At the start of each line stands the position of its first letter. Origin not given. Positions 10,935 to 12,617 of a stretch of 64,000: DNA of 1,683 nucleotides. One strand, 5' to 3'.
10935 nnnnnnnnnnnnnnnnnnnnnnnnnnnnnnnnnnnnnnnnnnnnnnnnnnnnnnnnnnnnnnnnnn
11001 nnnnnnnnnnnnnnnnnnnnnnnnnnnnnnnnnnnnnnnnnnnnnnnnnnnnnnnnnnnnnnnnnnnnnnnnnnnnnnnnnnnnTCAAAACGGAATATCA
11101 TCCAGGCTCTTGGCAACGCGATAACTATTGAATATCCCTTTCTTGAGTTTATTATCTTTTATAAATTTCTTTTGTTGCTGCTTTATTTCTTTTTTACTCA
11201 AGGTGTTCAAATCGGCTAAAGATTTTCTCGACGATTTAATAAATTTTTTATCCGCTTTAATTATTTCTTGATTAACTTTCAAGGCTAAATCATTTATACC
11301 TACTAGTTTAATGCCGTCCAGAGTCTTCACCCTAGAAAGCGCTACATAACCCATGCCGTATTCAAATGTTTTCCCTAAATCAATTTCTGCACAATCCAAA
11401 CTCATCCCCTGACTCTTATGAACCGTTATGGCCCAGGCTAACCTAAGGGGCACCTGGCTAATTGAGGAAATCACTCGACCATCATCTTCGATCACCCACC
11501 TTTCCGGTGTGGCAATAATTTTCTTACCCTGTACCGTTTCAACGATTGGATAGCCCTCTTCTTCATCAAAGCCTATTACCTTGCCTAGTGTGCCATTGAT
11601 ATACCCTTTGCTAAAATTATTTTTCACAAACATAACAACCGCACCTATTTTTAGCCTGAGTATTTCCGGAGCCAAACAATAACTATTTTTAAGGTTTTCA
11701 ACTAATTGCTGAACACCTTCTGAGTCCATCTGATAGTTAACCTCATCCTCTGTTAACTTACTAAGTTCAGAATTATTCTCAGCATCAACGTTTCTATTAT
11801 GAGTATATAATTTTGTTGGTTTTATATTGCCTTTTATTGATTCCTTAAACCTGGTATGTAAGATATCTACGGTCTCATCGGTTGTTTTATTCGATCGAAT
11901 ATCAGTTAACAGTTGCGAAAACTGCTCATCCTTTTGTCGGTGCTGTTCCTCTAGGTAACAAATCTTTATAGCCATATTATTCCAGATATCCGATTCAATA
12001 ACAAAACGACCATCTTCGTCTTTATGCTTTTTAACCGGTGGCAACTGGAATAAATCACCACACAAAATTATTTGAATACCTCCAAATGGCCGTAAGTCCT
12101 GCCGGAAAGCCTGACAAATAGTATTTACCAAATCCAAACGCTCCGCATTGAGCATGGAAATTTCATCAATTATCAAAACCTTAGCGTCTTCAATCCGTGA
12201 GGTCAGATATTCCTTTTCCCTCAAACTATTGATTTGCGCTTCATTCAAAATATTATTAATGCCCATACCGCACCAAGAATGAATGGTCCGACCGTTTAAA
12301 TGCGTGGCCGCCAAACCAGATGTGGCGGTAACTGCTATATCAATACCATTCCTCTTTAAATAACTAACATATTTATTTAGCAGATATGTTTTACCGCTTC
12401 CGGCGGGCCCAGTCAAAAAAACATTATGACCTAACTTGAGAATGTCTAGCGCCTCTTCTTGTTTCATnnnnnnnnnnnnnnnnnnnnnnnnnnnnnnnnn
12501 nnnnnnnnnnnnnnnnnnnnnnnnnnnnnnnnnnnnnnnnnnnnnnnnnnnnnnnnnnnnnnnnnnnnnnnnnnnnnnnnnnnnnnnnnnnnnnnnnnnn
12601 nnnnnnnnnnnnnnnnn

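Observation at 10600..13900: Duplicated coiled-coil gene (full copy plus 5'-truncated paralog) bracketing a Pif1-helicase / zinc-ribbon-RGG / acidic-protein module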

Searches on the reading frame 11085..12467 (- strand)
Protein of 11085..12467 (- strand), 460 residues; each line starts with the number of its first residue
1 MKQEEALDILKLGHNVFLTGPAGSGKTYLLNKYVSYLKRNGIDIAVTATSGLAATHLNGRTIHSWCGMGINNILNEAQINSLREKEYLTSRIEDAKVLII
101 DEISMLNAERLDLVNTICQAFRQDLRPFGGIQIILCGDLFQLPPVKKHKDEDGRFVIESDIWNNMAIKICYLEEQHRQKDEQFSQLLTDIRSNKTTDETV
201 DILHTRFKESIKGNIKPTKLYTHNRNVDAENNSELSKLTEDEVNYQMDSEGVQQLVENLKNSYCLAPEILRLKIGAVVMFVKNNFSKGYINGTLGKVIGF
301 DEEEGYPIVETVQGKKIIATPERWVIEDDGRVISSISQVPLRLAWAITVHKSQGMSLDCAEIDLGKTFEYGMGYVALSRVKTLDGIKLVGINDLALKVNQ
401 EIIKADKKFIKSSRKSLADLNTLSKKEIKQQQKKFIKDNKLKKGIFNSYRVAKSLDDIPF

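Call 10: search_protein_families(library=pfam, proteins=[window:11085-12467:-], max_evalue=0.1)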
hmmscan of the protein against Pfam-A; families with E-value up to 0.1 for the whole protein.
window:11085-12467:- (460 aa): 32 families (the best 25 are shown)
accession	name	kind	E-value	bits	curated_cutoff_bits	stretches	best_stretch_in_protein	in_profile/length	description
PF05970.20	PIF1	-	1.3e-37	130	25.9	1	11-198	20-220/223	PIF1-like helicase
PF13604.12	AAA_30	-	8.7e-18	65.2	27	1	3-204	6-181/191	AAA domain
PF13245.12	AAA_19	-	3.4e-15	56.9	25.1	1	3-145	1-132/134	AAA domain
PF21530.3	Pif1_2B_dom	-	2.9e-08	33.7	23.9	1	263-300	9-47/47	DNA helicase Pif1, 2B domain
PF13401.12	AAA_22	-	1.4e-07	32.3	27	1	16-138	8-123/130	AAA domain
PF03266.21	NTPase_1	-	4.3e-06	27.1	23.9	1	15-45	1-31/168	NTPase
PF07728.20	AAA_5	-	1.6e-05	25.4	22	1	15-117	1-89/139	AAA domain (dynein-related subfamily)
PF02689.20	Herpes_Helicase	-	0.0001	21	27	1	345-401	731-788/808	Helicase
PF00437.27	T2SSE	-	0.00029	20.1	24.9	1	10-45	138-174/370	Type II/IV secretion system protein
PF13191.12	AAA_16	-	0.00031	21.7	32.6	1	14-42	25-53/167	AAA ATPase domain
PF02562.22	PhoH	-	0.00074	19.5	27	1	2-30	8-36/205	PhoH-like protein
PF00004.35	AAA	-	0.00095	20.1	21.2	1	16-116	1-87/131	ATPase family associated with various cellular activities (AAA)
PF00270.35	DEAD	-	0.0012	19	26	1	3-29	4-30/167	DEAD/DEAH box helicase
PF13173.12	AAA_14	-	0.0018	18.7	27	1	16-107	5-75/129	AAA domain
PF02492.25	cobW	-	0.0018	18.3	20.7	1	16-46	3-32/180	CobW/HypB/UreG, nucleotide-binding domain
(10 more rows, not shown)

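Call 11: search_protein_families(library=ncbifam, proteins=[window:11085-12467:-], max_evalue=0.1)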
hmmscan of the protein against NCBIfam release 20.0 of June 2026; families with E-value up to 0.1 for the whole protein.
window:11085-12467:- (460 aa): 20 families
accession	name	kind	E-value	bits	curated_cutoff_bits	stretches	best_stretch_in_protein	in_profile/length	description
TIGR01448.2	helicase_RecD2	equivalog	5.9e-23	80.9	500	1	2-356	320-652/713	SF1B family DNA helicase RecD2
TIGR02768.1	TraA_Ti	equivalog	2.9e-15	55.6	590.45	1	17-381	379-708/751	Ti-type conjugative transfer relaxase TraA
NF010464.0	PRK13889.1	subfamily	8.7e-11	40.4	1015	1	3-381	351-694/992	conjugal transfer relaxase TraA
TIGR01447.1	recD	equivalog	5.5e-09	35.1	310.15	1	16-356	166-538/597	exodeoxyribonuclease V subunit alpha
NF010342.0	PRK13768.1-5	equivalog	1.1e-05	25.5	414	1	16-47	4-35/255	GTPase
NF010248.0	PRK13695.1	equivalog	3.1e-05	23.8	156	1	15-45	5-35/180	NTPase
NF010402.0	PRK13826.1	subfamily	0.00016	19.6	1317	1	19-380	403-729/1102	Dtr system oriT relaxase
NF010341.0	PRK13768.1-3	equivalog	0.0026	17.5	355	1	15-46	4-35/257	GTPase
NF038214.1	IS21_help_AAA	equivalog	0.0038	16.9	200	1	8-52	85-129/232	IS21-like element helper ATPase IstB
NF000241.1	MPH_3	exception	0.0054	16.1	500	1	396-454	104-162/293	Mph(E)/Mph(G) family macrolide 2'-phosphotransferase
NF010340.0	PRK13768.1-2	equivalog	0.0083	15.9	293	1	16-45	6-35/265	GTPase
TIGR03420.1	DnaA_homol_Hda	equivalog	0.012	15.2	194.8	1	13-45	38-70/226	DnaA regulatory inactivator Hda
NF006616.1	PRK09183.1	subfamily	0.014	14.7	300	0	6-108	93-176/253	IS21-like element helper ATPase IstB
TIGR02640.1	gas_vesic_GvpN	equivalog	0.022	14.3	266.8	1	6-42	14-50/262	gas vesicle protein GvpN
NF006447.0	PRK08769.1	equivalog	0.024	13.7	348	1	6-108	19-127/319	DNA polymerase III subunit delta'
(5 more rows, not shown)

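Call 24: find_related_loci(query=window:11085-12467:-, collection=metagenome_contigs, flank=10000)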
Query window:11085-12467:- (460 aa) in metagenome_contigs; peptide patterns used: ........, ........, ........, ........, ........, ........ (x = any residue, [..] = any of these).
116 stretches matched a pattern; 3 encode a relative of the query (tblastn E <= 1e-3); 3 distinct loci.
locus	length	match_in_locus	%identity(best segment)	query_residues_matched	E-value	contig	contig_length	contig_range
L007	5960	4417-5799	69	1-460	0e+0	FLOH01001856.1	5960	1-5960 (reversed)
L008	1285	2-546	67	255-437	1e-63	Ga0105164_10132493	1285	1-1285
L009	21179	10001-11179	25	3-401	2e-20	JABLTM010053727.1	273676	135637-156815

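Call 29: search_protein_families(library=padloc, proteins=[window:11085-12467:-], max_evalue=0.01)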
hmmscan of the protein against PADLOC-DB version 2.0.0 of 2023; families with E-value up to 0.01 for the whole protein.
window:11085-12467:- (460 aa): 10 families
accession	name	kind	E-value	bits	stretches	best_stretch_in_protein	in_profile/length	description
PDLC05064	PDC-S68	-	7.6e-19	64.9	1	17-256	704-934/1273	-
PDLC05065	PDC-S68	-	3e-18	63.1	2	3-145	610-745/1221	-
PDLC01148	RecD_like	-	5.4e-16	56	1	2-409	317-699/719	RecD/Tra ATPase fused to N-terminal HHH domain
PDLC01734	typeIV_RecD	-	4.1e-14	49.8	1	3-358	344-684/763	RecD_0_IVD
PDLC04476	PDC-M16A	-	2.1e-13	47.6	1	16-305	27-330/691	-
PDLC04475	PDC-M16A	-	5e-13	46.4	1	8-301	25-332/721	-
PDLC05066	PDC-S68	-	3.1e-11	40.1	1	17-147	597-723/1202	-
PDLC04474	PDC-M16A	-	1.7e-06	24.8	1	13-197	234-428/917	-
PDLC04140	mad8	-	4.6e-06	24.4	1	8-112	21-88/314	mads_8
PDLC04472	PDC-M16A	-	0.00053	16.4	1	15-106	241-344/930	-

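Call 30: search_protein_families(library=phrogs, proteins=[window:11085-12467:-], max_evalue=0.01)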
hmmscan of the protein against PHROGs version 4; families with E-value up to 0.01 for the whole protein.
window:11085-12467:- (460 aa): 11 families
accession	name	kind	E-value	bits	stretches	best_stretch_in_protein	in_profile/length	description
phrog_325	-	DNA, RNA and nucleotide metabolism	8.7e-70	237.1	1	2-438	474-905/986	Dda-like helicase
phrog_30356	-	DNA, RNA and nucleotide metabolism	6.2e-31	108.2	2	3-299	8-302/823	helicase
phrog_4412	-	DNA, RNA and nucleotide metabolism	1.6e-26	93.9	1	2-360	334-681/743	exonuclease V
phrog_25471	-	unknown function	2.6e-09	38.3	1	4-115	8-141/162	-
phrog_170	-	other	2.9e-06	27.9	1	1-30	78-107/323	PhoH-like phosphate starvation-inducible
phrog_296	-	integration and excision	1.2e-05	25.3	1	17-113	322-407/626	DNA transposition protein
phrog_50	-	DNA, RNA and nucleotide metabolism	2.5e-05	24.5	1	10-105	364-444/570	DnaC-like helicase loader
phrog_168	-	DNA, RNA and nucleotide metabolism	3.3e-05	24.7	1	13-123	42-129/314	clamp loader of DNA polymerase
phrog_249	-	moron, auxiliary metabolic gene and host takeover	5.3e-05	23.7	1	9-48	123-162/380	porphyrin biosynthesis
phrog_7998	-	unknown function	0.0015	18.8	1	10-108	37-132/339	-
phrog_1967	-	DNA, RNA and nucleotide metabolism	0.004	16.8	1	2-44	156-199/776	DNA helicase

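Call 47: find_related_loci(query=window:11085-12467:-, collection=viral_contigs, flank=8000)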
Query window:11085-12467:- (460 aa) in viral_contigs; peptide patterns used: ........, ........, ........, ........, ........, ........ (x = any residue, [..] = any of these).
11 stretches matched a pattern, but none encodes a relative of the query by tblastn (E <= 1e-3).
